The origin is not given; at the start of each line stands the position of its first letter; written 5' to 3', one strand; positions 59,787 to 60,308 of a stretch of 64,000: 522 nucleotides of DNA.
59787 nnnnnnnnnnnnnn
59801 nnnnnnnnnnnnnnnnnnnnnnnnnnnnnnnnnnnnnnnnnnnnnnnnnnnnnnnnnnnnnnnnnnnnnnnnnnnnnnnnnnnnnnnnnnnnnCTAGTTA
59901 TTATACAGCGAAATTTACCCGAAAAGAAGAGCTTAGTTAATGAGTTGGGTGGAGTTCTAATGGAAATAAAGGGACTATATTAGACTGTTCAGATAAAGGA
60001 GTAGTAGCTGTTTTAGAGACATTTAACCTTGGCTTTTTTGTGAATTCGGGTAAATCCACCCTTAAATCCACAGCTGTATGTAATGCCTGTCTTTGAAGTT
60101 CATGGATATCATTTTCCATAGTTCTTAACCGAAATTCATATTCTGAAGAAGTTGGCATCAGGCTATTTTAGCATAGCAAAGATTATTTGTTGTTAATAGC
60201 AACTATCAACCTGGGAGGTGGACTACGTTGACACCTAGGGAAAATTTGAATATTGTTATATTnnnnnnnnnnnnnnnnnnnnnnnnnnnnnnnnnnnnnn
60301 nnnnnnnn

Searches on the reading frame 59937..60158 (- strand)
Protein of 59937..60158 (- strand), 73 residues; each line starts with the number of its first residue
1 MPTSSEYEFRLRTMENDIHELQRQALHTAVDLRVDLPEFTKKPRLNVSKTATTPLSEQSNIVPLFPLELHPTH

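Call 3: search_protein_families(library=pfam, proteins=[window:59937-60158:-], max_evalue=1)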
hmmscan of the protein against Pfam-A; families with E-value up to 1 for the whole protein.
window:59937-60158:- (73 aa): 0 families

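Call 4: search_protein_families(library=ncbifam, proteins=[window:59937-60158:-], max_evalue=1)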
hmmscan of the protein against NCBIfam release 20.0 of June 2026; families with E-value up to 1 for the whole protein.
window:59937-60158:- (73 aa): 0 families

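Call 7: search_protein_families(library=padloc, proteins=[window:59937-60158:-], max_evalue=1)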
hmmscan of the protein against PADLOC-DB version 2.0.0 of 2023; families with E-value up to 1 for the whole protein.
window:59937-60158:- (73 aa): 0 families

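Call 8: search_protein_families(library=phrogs, proteins=[window:59937-60158:-], max_evalue=1)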
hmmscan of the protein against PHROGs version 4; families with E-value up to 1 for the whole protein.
window:59937-60158:- (73 aa): 0 families

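Call 94: find_encoding_contigs(protein=window:59937-60158:-, flank=10000, max_places=3)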
Protein window:59937-60158:- (73 aa): no gene with exactly this product is on record in the collection.

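Call 107: search_solved_structures(query=window:59937-60158:-, max_evalue=10)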
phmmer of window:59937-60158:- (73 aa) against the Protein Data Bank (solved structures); distinct sequences matched with E-value up to 10: 0.
